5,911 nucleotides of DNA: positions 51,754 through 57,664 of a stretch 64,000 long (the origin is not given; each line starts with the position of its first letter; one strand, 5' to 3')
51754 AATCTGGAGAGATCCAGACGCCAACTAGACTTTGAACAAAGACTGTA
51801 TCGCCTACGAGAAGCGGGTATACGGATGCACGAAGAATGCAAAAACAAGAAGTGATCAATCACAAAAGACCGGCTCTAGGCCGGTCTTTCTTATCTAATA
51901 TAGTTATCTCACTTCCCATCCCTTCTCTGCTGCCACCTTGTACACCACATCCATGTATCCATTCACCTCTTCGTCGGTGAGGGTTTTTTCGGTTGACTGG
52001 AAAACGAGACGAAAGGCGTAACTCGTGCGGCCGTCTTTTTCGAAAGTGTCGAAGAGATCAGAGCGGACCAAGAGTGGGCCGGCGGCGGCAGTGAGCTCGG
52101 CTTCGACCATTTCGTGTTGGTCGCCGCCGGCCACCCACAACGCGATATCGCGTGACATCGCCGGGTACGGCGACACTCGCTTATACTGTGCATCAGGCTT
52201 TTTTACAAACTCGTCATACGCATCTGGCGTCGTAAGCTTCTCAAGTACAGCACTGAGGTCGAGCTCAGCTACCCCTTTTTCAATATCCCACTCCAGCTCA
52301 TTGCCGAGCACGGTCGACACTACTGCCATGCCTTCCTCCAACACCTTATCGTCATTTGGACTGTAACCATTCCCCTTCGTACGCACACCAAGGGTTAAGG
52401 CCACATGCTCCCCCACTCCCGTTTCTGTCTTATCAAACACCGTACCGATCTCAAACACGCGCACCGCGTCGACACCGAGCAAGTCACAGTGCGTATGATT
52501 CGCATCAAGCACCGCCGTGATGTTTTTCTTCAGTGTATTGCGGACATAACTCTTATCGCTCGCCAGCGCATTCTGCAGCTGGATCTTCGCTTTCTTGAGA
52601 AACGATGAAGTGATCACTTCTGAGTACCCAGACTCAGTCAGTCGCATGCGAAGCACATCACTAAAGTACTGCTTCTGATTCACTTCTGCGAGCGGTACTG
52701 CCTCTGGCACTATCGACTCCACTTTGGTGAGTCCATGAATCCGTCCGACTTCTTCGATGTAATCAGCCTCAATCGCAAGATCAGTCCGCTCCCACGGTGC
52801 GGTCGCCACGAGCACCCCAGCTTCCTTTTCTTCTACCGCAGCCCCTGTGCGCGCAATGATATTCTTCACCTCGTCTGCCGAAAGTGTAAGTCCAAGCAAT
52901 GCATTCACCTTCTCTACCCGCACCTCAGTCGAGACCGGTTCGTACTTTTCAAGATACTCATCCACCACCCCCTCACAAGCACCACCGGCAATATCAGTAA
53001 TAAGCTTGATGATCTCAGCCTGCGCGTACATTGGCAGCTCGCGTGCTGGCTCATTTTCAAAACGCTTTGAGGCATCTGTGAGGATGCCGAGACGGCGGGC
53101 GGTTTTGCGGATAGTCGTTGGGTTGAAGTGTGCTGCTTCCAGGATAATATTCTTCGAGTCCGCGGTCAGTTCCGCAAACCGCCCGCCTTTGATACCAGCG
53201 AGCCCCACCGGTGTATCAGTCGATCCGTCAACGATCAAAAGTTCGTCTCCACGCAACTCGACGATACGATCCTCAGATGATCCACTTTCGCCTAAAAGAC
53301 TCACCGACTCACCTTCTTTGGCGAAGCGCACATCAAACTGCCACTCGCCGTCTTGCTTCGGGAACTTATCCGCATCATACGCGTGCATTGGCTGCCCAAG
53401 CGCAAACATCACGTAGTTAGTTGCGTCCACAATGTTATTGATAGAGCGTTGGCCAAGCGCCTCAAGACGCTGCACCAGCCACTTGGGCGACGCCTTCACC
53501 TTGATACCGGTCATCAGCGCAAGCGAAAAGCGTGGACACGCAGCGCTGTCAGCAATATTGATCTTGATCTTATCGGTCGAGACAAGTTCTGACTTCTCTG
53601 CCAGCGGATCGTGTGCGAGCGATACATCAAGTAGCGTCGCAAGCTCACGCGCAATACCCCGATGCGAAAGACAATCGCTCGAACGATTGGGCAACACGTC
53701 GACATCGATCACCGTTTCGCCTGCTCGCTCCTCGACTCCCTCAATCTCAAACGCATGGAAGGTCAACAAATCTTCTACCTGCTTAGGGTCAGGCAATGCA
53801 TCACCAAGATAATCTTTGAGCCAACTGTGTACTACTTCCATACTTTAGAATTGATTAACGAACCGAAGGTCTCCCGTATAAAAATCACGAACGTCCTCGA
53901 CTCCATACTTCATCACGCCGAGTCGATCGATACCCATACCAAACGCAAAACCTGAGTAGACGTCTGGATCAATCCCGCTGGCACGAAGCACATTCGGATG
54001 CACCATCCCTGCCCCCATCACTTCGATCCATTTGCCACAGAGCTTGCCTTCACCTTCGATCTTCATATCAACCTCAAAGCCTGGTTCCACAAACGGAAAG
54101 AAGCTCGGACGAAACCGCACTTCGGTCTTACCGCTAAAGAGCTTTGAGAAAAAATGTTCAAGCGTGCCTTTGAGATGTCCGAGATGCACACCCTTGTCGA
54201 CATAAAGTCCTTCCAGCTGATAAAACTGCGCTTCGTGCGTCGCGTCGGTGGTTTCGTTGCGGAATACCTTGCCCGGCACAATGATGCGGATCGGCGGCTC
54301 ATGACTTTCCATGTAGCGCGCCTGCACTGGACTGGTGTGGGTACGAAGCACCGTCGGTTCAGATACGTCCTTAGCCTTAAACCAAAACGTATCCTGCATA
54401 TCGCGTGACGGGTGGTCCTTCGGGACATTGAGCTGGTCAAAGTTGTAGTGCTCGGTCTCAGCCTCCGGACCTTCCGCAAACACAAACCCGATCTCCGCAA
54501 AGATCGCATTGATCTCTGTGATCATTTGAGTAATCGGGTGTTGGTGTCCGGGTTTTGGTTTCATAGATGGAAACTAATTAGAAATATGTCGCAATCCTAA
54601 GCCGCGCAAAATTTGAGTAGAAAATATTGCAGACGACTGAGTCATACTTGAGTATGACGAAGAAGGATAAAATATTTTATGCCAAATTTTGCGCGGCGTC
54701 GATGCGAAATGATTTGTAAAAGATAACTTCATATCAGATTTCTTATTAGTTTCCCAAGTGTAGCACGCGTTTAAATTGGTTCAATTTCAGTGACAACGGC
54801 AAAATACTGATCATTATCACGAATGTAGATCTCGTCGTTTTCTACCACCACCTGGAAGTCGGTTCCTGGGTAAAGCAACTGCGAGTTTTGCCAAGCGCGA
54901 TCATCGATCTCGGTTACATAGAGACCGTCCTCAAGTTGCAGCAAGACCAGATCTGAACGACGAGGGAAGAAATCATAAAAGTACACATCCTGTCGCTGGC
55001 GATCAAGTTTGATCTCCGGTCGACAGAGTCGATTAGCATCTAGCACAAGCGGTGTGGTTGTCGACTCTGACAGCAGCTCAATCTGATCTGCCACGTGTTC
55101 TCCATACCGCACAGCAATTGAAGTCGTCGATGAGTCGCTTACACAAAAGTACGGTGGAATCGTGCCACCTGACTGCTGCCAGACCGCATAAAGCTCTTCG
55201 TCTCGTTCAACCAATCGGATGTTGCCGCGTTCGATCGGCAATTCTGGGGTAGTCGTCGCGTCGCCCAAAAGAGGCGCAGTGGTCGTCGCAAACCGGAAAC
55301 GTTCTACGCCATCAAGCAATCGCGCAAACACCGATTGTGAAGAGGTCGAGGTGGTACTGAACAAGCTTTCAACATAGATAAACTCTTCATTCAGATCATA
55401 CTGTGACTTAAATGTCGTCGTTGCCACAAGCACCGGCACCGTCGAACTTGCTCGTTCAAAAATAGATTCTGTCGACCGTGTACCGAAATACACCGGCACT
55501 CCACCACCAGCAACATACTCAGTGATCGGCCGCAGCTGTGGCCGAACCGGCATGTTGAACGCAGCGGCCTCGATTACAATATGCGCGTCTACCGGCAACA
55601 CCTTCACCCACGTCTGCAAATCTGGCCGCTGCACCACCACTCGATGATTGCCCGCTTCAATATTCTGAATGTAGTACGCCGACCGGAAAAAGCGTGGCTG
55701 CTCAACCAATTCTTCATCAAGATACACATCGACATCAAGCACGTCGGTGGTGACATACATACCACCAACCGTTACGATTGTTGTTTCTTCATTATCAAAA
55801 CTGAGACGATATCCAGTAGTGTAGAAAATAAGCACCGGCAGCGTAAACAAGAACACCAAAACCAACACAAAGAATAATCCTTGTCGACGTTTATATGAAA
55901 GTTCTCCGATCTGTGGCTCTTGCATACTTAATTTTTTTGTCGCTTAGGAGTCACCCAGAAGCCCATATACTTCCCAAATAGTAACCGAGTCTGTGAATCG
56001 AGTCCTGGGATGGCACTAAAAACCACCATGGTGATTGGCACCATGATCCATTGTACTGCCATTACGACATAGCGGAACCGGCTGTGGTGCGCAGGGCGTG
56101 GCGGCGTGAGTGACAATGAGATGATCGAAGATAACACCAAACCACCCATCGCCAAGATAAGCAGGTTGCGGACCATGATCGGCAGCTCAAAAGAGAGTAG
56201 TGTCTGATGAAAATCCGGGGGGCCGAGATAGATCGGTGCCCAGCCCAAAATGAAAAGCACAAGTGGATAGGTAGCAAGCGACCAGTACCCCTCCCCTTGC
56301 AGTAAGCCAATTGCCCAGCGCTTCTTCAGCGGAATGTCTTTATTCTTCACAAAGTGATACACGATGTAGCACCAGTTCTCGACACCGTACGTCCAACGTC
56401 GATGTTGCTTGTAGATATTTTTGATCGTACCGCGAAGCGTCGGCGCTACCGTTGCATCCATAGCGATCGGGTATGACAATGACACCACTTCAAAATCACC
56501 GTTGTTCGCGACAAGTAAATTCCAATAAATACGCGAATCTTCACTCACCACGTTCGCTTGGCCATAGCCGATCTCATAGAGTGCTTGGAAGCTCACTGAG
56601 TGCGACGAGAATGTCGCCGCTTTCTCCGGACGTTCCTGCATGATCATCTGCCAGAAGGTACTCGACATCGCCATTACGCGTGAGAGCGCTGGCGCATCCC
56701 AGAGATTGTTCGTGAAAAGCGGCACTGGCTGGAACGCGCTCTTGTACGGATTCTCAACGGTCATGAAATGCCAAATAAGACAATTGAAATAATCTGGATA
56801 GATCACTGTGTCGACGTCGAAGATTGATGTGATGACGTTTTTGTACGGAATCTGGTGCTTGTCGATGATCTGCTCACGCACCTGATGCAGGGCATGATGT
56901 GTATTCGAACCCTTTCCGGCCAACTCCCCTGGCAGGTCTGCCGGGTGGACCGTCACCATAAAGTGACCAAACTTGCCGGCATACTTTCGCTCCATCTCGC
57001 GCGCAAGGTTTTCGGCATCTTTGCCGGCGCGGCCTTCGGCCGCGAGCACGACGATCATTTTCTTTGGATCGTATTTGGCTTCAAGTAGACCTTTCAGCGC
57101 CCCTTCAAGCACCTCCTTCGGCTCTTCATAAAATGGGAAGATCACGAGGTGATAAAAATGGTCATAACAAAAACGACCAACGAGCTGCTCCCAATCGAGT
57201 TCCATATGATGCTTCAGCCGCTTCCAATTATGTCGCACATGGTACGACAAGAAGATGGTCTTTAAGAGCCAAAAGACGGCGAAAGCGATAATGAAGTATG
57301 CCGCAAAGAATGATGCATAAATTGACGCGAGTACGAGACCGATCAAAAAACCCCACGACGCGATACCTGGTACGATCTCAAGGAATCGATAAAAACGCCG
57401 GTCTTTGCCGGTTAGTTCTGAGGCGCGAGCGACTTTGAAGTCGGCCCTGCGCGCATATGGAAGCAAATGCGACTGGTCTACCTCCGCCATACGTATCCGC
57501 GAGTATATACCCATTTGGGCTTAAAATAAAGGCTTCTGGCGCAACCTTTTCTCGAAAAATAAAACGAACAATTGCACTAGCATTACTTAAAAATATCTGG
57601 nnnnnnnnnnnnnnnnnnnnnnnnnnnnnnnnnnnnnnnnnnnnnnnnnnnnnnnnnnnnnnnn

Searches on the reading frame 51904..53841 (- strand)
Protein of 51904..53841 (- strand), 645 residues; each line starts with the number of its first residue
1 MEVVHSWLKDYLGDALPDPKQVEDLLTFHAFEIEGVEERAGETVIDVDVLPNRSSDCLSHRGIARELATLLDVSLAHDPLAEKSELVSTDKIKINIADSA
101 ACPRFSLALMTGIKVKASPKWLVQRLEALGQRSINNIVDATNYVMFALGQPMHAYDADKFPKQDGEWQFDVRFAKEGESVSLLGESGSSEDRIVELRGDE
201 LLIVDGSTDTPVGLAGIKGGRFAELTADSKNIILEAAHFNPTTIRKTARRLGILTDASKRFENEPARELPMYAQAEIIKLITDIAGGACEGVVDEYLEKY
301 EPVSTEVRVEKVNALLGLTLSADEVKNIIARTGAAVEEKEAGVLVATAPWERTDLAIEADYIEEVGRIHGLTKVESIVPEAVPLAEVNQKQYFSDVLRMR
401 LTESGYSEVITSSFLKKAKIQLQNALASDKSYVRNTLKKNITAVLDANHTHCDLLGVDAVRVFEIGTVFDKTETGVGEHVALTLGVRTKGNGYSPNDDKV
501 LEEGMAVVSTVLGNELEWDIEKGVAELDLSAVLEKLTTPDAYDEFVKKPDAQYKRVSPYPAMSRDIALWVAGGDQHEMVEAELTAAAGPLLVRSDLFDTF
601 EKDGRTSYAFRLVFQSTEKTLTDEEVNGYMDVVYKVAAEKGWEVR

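Call 76: search_protein_families(library=pfam, proteins=[window:51904-53841:-], max_evalue=0.001)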
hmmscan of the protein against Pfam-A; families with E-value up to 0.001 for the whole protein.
window:51904-53841:- (645 aa): 4 families
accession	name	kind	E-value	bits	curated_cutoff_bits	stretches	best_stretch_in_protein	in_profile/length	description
PF03483.22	B3_4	-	1.5e-49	168.4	29.3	1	101-286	1-174/174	B3/4 domain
PF03147.19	FDX-ACB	-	2e-17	63.8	31.1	1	557-644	1-93/94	Ferredoxin-fold anticodon binding domain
PF03484.21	B5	-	1.3e-16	60.9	28.6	1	306-370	2-66/67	tRNA synthetase B5 domain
PF17759.6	tRNA_synthFbeta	-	1.3e-09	38.3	22.4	1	378-486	5-125/214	Phenylalanyl tRNA synthetase beta chain CLM domain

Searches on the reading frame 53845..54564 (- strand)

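Call 73: search_protein_families(library=pfam, proteins=[window:53845-54564:-], max_evalue=0.01)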
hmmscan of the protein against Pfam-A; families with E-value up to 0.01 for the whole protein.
window:53845-54564:- (239 aa): 3 families
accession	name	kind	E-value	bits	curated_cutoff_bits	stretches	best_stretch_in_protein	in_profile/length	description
PF01409.25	tRNA-synt_2d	-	8.9e-97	323.8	19.8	1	4-239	12-246/246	tRNA synthetases class II core domain (F)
PF17759.6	tRNA_synthFbeta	-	0.00024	21.1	22.4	1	98-203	103-208/214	Phenylalanyl tRNA synthetase beta chain CLM domain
PF00152.25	tRNA-synt_2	-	0.0045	16.5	25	0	98-145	98-146/308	tRNA synthetases class II (D, K and N)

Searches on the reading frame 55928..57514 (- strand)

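Call 76: search_protein_families(library=pfam, proteins=[window:55928-57514:-], max_evalue=0.001)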
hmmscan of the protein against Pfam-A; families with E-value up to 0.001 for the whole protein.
window:55928-57514:- (528 aa): 2 families
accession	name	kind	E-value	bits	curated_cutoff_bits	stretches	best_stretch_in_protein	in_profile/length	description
PF13632.12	Glyco_trans_2_3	-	2.5e-06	27.9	27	1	231-422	4-172/198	Glycosyl transferase family group 2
PF13641.12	Glyco_tranf_2_3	-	0.00019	22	27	0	124-377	5-230/230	Glycosyltransferase like family 2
